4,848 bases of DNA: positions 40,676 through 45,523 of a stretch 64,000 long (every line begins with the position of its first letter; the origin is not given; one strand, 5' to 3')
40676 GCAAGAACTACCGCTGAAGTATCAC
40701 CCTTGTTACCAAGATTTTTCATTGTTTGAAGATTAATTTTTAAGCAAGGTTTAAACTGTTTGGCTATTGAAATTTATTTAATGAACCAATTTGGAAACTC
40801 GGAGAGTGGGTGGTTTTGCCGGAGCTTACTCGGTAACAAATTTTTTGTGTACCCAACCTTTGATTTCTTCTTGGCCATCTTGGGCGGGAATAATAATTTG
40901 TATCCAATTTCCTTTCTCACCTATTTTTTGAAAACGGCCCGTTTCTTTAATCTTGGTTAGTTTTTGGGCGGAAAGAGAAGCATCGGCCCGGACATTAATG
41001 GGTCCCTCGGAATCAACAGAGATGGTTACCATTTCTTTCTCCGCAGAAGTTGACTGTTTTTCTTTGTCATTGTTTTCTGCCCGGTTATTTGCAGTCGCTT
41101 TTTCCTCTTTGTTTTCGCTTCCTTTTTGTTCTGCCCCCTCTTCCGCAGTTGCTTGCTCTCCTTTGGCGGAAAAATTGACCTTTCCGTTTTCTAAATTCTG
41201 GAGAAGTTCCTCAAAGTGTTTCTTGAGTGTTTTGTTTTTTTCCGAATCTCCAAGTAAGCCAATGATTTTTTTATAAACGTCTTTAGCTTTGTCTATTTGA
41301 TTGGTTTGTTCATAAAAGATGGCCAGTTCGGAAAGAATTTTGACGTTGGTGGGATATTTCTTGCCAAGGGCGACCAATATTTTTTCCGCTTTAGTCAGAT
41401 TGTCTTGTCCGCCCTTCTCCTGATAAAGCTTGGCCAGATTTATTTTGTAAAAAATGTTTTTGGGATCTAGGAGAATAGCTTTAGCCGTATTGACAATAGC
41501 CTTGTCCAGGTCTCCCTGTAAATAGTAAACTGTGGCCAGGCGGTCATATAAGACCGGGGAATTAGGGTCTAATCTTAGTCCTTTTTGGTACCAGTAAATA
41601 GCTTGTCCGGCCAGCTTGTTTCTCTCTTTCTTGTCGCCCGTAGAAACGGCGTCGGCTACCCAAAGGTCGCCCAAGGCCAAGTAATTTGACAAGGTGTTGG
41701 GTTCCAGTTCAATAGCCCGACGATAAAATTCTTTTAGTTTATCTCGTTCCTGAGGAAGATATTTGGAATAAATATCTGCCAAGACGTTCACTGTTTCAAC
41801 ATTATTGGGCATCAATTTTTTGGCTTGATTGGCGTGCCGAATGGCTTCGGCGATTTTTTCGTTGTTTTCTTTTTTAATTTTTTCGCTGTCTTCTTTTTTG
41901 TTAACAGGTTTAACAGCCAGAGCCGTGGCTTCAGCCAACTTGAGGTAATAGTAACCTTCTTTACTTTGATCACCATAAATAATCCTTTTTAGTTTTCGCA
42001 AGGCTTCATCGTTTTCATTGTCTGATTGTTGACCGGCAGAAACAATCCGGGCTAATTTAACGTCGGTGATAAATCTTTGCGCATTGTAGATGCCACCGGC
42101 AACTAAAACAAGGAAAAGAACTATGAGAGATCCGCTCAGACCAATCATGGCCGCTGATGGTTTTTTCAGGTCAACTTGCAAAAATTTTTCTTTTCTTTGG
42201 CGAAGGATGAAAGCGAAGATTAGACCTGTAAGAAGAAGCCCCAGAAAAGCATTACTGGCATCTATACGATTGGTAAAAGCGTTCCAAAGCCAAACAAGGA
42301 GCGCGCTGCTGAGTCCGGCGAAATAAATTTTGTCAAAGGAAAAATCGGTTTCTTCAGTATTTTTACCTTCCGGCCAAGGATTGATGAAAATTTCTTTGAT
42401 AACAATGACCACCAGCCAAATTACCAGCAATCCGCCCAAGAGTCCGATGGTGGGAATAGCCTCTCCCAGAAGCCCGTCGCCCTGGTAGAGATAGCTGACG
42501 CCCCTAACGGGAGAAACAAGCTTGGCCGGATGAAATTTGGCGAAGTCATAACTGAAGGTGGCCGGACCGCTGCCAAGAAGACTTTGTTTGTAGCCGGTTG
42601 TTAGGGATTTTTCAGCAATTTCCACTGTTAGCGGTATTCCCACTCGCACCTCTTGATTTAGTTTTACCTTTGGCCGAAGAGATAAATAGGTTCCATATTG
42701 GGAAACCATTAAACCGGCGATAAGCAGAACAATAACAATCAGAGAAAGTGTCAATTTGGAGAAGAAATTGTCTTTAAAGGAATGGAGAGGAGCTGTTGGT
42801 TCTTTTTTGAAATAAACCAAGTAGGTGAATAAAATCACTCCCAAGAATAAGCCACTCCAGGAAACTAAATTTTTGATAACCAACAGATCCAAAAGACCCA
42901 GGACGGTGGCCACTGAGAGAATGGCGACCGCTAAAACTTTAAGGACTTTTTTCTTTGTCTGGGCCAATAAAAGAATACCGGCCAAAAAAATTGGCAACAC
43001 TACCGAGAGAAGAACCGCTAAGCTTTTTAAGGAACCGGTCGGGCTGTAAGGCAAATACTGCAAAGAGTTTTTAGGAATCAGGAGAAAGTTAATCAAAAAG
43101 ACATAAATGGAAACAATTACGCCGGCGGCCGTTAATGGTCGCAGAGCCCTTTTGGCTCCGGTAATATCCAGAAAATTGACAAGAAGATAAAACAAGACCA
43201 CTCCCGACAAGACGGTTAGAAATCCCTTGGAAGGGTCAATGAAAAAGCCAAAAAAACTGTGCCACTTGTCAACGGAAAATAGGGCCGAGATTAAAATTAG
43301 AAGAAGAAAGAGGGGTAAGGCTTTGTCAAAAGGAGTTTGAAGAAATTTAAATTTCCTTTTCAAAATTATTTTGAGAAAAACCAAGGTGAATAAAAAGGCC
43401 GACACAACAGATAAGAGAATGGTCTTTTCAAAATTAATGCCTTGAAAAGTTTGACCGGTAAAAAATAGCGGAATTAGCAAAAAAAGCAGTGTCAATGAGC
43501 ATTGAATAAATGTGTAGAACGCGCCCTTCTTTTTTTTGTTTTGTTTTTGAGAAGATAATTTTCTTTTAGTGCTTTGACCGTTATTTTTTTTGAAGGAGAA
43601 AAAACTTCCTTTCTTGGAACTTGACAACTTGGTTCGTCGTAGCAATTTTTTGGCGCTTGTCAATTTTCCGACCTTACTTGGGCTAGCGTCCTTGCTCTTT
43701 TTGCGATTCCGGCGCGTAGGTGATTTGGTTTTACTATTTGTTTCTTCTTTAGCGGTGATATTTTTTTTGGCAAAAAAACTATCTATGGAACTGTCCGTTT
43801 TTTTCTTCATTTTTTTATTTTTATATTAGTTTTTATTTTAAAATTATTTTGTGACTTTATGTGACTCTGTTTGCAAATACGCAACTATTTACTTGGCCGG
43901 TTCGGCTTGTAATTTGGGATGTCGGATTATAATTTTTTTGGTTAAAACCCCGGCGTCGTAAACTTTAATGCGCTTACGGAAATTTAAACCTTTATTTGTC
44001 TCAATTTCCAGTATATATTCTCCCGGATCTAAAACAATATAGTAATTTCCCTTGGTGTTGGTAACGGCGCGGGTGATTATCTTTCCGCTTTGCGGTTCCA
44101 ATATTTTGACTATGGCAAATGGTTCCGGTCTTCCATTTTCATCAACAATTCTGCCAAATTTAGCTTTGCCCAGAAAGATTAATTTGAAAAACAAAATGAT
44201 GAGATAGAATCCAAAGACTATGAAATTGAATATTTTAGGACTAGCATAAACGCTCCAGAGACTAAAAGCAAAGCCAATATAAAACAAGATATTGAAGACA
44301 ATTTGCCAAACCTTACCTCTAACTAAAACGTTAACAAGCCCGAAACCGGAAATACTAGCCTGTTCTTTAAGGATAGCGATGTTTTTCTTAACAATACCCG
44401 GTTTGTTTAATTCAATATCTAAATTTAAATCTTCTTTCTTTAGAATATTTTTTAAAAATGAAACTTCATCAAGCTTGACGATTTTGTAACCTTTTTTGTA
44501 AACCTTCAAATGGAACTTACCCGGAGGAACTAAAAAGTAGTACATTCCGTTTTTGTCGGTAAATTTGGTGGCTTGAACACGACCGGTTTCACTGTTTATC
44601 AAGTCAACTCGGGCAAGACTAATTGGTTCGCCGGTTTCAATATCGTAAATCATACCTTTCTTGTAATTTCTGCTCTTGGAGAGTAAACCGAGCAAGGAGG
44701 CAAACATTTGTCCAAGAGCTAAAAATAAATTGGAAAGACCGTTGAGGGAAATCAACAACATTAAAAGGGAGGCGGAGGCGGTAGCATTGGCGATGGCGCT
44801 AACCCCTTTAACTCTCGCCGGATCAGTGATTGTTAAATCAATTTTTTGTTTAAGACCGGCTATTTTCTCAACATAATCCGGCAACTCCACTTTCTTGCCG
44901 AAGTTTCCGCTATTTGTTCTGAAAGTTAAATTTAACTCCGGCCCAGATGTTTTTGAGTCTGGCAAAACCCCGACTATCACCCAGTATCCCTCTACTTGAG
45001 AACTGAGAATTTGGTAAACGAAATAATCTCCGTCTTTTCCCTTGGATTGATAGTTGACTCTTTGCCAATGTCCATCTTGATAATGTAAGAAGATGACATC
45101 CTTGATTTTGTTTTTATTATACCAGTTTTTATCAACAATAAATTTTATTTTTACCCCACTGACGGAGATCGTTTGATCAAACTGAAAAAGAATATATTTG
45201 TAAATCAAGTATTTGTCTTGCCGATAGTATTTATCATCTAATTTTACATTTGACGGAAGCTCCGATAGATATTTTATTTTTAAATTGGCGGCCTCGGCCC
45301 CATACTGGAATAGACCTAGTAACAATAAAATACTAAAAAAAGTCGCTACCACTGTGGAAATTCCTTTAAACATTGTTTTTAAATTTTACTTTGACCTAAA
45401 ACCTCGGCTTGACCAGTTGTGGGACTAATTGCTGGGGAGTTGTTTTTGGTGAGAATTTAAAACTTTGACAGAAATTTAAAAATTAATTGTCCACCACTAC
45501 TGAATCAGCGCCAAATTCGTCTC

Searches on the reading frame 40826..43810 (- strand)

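Call 76: search_protein_families(library=pfam, proteins=[window:40826-43810:-], max_evalue=0.00001)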
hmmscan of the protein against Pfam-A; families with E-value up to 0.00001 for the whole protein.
window:40826-43810:- (994 aa): 9 families
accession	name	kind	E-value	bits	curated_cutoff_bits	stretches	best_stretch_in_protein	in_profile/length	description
PF07719.23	TPR_2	-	8.3e-14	50.9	27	0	754-785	3-34/34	Tetratricopeptide repeat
PF13431.12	TPR_17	-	9.1e-14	50.9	24.4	0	741-772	2-33/34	Tetratricopeptide repeat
PF00515.34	TPR_1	-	5.8e-13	48.5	27.8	0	757-785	6-34/34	Tetratricopeptide repeat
PF23914.1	TPR_CcmH_CycH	-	3.4e-11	43.7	42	1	758-858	56-156/158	Cytochrome c-type biogenesis protein H TPR domain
PF14559.12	TPR_19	-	7.8e-11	42.6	25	0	802-849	4-51/68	Tetratricopeptide repeat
PF13414.12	TPR_11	-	2.5e-09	37.1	26.8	0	736-766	12-42/42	TPR repeat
PF13428.12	TPR_14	-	7.1e-09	35.9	23.5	0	753-795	2-44/44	Tetratricopeptide repeat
PF08239.17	SH3_3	-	2.1e-07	31.5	27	1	938-992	3-53/54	Bacterial SH3 domain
PF13181.12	TPR_8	-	5.6e-06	26.5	25.7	0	755-785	4-34/34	Tetratricopeptide repeat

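Call 110: search_protein_families(library=pfam, proteins=[window:40826-43810:-], max_evalue=0.01)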
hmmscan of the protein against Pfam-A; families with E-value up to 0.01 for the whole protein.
window:40826-43810:- (994 aa): 12 families
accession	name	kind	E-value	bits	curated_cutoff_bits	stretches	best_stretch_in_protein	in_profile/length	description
PF07719.23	TPR_2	-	8.3e-14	50.9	27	1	754-785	3-34/34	Tetratricopeptide repeat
PF13431.12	TPR_17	-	9.1e-14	50.9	24.4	1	741-772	2-33/34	Tetratricopeptide repeat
PF00515.34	TPR_1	-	5.8e-13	48.5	27.8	1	757-785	6-34/34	Tetratricopeptide repeat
PF23914.1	TPR_CcmH_CycH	-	3.4e-11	43.7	42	1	758-858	56-156/158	Cytochrome c-type biogenesis protein H TPR domain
PF14559.12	TPR_19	-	7.8e-11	42.6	25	1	802-849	4-51/68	Tetratricopeptide repeat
PF13414.12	TPR_11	-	2.5e-09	37.1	26.8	2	736-766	12-42/42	TPR repeat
PF13428.12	TPR_14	-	7.1e-09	35.9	23.5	0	753-795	2-44/44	Tetratricopeptide repeat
PF08239.17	SH3_3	-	2.1e-07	31.5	27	1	938-992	3-53/54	Bacterial SH3 domain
PF13181.12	TPR_8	-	5.6e-06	26.5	25.7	0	755-785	4-34/34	Tetratricopeptide repeat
PF13424.12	TPR_12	-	0.00098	19.7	30.1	0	754-772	47-65/77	Tetratricopeptide repeat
PF23558.1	TPR_P4H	-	0.0014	19.2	27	0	754-793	44-83/91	Prolyl 4-hydroxylase peptide-substrate-binding domain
PF13174.12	TPR_6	-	0.0072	17.4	26.3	0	829-850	6-27/33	Tetratricopeptide repeat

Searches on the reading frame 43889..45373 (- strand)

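Call 76: search_protein_families(library=pfam, proteins=[window:43889-45373:-], max_evalue=0.00001)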
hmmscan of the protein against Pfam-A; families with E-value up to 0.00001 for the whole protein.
window:43889-45373:- (494 aa): 3 families
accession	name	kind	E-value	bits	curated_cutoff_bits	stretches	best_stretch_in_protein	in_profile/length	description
PF13620.12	CarboxypepD_reg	-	1.2e-17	64.5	32.3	2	239-304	3-67/82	Carboxypeptidase regulatory-like domain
PF13715.12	CarbopepD_reg_2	-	1.4e-09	38.3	32.2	0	239-300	2-63/88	CarboxypepD_reg-like domain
PF17210.9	SdrD_B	-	3.7e-07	30.7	29.7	0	425-467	31-74/112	SdrD B-like domain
